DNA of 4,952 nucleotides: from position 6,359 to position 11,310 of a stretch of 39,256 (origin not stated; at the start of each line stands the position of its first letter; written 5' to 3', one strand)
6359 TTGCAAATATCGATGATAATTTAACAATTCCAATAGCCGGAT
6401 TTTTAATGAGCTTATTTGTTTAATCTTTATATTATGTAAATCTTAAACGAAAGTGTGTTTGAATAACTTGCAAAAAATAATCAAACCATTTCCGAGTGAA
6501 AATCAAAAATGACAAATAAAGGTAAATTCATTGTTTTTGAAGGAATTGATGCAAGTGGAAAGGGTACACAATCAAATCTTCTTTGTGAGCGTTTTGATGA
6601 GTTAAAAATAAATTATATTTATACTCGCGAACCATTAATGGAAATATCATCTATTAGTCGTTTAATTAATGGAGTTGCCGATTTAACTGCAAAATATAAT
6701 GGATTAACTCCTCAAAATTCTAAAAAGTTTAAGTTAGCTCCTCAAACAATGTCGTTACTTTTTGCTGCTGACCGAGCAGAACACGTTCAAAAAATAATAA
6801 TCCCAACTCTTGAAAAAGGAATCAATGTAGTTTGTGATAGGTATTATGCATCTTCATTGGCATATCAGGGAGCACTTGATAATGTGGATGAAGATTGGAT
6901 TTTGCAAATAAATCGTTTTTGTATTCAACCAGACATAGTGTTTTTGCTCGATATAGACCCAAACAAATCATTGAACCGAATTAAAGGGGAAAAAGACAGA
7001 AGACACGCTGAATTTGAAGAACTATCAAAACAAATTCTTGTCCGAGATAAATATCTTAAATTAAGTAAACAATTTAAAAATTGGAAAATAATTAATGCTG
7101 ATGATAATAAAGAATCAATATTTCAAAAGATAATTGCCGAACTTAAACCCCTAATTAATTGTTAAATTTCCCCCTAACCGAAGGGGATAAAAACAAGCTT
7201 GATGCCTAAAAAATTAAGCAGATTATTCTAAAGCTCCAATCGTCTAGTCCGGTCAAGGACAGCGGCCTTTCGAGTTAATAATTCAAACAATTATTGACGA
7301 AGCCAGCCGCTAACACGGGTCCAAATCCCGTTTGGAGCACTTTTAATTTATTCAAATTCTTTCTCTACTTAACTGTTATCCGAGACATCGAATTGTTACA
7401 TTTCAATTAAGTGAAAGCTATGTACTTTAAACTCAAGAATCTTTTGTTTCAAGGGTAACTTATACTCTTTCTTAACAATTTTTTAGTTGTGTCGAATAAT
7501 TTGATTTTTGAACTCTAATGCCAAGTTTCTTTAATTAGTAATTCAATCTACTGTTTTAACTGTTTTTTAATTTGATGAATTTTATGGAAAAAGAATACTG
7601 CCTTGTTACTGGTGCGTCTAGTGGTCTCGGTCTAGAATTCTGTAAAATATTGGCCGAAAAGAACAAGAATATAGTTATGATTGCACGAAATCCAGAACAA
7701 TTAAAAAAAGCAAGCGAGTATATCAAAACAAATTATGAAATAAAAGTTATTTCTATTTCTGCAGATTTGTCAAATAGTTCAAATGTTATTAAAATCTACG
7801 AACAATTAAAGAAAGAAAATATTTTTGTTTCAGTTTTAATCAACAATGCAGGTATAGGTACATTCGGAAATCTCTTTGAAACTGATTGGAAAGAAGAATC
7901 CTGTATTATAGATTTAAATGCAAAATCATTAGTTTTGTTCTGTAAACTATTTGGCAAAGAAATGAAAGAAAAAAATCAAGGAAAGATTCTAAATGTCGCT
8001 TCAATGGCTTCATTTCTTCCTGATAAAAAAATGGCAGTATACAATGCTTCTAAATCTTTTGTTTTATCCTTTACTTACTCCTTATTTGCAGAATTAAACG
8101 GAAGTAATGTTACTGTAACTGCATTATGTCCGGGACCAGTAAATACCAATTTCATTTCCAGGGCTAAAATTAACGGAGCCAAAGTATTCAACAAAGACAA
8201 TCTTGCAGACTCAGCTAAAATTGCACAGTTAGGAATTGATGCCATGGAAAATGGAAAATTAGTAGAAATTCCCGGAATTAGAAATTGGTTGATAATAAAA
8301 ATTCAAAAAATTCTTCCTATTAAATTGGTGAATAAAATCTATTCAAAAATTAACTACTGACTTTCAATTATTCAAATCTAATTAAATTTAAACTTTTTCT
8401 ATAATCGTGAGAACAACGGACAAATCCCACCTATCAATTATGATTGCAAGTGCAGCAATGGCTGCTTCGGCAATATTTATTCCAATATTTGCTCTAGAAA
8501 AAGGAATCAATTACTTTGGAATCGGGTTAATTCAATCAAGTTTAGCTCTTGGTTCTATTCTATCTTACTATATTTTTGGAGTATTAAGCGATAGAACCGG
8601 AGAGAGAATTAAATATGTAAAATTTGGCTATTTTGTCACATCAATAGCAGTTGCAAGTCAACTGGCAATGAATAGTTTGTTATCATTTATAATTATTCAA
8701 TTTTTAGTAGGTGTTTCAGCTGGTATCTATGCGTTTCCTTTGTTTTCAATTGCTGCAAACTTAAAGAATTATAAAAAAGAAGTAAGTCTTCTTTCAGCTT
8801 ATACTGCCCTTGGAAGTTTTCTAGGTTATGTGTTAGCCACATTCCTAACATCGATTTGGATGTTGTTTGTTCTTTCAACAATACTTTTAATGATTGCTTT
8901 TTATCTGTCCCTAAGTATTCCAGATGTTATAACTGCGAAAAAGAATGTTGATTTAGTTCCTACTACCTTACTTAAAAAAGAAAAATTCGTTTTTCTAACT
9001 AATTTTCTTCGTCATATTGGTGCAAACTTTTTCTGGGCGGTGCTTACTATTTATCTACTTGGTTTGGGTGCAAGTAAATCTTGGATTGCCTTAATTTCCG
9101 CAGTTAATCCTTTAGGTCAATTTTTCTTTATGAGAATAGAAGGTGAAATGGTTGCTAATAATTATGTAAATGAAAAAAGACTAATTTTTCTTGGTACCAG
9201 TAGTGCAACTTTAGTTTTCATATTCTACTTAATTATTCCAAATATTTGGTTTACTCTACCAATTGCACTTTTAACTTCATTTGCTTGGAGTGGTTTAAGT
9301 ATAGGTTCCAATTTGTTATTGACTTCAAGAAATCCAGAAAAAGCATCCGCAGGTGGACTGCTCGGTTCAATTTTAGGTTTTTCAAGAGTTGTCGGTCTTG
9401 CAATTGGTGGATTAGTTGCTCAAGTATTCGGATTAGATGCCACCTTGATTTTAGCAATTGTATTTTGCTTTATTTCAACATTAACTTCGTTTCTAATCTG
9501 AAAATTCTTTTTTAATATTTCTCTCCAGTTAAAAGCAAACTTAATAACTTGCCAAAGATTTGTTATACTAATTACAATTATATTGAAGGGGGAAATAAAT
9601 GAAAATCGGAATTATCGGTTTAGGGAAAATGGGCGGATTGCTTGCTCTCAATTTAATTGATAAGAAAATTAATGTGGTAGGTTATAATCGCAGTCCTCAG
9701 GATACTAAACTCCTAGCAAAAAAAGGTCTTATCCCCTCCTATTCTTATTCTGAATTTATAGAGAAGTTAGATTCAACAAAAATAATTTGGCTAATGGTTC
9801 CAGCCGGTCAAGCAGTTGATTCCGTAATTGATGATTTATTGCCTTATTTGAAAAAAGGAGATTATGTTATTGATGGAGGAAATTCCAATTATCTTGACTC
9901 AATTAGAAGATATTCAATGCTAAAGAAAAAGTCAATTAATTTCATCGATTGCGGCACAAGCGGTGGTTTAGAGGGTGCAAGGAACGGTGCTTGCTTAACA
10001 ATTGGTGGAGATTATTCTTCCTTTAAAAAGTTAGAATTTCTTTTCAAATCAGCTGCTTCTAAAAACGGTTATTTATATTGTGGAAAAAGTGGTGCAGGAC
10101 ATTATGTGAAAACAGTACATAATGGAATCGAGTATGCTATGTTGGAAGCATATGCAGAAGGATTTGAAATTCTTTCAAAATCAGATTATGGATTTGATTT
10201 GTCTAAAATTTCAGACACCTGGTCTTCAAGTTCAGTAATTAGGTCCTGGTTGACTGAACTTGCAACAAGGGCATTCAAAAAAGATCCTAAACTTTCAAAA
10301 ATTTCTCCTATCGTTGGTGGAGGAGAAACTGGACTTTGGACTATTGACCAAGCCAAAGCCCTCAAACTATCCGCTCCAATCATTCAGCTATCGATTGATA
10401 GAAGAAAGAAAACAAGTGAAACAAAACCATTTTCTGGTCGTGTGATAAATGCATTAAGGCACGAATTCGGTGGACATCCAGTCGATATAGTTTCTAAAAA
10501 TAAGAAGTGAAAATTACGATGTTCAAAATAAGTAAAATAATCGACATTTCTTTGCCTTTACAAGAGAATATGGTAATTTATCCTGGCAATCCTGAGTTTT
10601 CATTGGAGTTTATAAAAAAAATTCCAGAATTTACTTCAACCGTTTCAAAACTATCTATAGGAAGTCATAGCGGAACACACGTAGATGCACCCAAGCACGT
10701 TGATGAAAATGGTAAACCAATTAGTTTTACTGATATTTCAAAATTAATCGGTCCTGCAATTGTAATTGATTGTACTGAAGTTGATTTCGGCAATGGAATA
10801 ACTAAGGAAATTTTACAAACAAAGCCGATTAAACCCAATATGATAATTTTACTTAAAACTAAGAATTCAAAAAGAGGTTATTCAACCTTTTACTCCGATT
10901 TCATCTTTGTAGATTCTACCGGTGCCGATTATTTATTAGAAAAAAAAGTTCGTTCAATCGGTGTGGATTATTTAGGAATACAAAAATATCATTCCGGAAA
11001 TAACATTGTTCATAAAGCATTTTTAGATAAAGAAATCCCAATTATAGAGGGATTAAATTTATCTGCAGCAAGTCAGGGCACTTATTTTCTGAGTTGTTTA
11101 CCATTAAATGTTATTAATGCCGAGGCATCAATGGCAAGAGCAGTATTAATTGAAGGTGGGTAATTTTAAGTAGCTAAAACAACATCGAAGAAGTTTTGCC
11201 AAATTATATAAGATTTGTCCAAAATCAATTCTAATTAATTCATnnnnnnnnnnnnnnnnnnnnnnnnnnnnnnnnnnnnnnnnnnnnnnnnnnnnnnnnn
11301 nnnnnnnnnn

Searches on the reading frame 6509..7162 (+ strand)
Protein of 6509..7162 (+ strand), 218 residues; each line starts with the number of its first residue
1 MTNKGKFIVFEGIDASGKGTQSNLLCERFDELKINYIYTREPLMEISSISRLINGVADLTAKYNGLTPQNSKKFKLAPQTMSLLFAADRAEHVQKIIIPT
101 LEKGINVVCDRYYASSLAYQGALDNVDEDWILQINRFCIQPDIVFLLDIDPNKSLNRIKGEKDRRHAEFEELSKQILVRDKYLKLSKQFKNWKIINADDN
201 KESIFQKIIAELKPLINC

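Call 71: search_protein_families(library=pfam, proteins=[window:6509-7162:+], max_evalue=0.0001)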
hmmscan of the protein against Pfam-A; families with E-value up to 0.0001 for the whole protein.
window:6509-7162:+ (218 aa): 1 family
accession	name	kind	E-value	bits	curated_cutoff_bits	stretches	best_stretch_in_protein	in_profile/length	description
PF02223.23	Thymidylate_kin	-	3.4e-46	157.7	27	1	10-208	1-185/185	Thymidylate kinase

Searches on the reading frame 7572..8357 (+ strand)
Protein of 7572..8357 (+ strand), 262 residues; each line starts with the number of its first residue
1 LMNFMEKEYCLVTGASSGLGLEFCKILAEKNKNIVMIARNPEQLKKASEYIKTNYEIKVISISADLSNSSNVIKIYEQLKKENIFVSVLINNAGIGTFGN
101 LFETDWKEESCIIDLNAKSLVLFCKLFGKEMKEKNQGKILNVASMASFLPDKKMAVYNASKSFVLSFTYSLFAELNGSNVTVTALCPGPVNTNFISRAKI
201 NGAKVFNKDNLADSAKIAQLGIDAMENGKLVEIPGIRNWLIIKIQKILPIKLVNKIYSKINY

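Call 71: search_protein_families(library=pfam, proteins=[window:7572-8357:+], max_evalue=0.0001)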
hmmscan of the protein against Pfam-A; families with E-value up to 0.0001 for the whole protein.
window:7572-8357:+ (262 aa): 3 families
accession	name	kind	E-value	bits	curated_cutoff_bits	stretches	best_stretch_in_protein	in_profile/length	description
PF00106.31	adh_short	-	8.6e-45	153.1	26.6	1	10-195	3-187/195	short chain dehydrogenase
PF13561.12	adh_short_C2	-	1.7e-26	93.7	27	1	14-199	1-185/236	Enoyl-(Acyl carrier protein) reductase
PF08659.16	KR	-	2.7e-09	37.7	22.6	1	11-168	4-160/180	KR domain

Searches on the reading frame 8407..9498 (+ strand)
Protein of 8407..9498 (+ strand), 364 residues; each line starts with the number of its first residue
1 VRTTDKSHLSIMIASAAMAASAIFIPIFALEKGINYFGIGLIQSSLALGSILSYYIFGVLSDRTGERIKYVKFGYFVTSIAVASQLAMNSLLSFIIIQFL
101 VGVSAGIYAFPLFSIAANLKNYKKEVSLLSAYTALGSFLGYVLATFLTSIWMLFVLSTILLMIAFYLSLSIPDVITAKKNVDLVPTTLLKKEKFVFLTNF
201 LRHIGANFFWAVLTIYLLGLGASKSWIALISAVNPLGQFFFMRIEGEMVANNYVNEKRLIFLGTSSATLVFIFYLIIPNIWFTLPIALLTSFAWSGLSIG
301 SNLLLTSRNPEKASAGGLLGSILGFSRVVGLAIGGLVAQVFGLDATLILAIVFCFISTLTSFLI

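Call 71: search_protein_families(library=pfam, proteins=[window:8407-9498:+], max_evalue=0.0001)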
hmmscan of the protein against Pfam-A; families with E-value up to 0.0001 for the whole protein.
window:8407-9498:+ (364 aa): 2 families
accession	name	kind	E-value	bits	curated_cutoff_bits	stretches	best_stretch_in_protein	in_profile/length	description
PF07690.21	MFS_1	-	1.2e-16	61.1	33.4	2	9-304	3-318/347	Major Facilitator Superfamily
PF12832.13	MFS_1_like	-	1.8e-09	37.5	25.2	1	15-343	12-367/373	MFS_1 like family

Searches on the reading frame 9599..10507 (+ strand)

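Call 71: search_protein_families(library=pfam, proteins=[window:9599-10507:+], max_evalue=0.0001)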
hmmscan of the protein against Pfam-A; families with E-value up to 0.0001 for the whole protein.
window:9599-10507:+ (303 aa): 4 families
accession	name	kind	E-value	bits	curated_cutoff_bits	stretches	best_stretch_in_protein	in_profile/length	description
PF03446.21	NAD_binding_2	-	6.9e-42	143.6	21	1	2-155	1-155/161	NAD binding domain of 6-phosphogluconate dehydrogenase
PF00393.24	6PGD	-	2.4e-15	57.1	27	1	167-272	1-113/290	6-phosphogluconate dehydrogenase, C-terminal domain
PF03807.23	F420_oxidored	-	7.1e-08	33.4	21.6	1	2-93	1-91/94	NADP oxidoreductase coenzyme F420-dependent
PF02826.25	2-Hacid_dh_C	-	4.4e-06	26.6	25.1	1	2-114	38-147/178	D-isomer specific 2-hydroxyacid dehydrogenase, NAD binding domain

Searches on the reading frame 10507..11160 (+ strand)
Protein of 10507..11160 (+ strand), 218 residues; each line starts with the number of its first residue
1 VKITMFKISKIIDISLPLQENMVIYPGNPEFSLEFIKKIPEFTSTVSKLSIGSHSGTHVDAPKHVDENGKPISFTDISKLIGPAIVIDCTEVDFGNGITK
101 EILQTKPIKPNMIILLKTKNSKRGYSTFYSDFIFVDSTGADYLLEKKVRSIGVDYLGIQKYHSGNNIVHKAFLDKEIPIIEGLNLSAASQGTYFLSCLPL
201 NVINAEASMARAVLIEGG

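Call 71: search_protein_families(library=pfam, proteins=[window:10507-11160:+], max_evalue=0.0001)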
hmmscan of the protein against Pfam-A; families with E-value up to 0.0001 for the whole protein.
window:10507-11160:+ (218 aa): 1 family
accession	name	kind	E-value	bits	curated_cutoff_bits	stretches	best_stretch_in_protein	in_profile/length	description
PF04199.19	Cyclase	-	1.8e-22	80.5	23.1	1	12-158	1-140/142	Putative cyclase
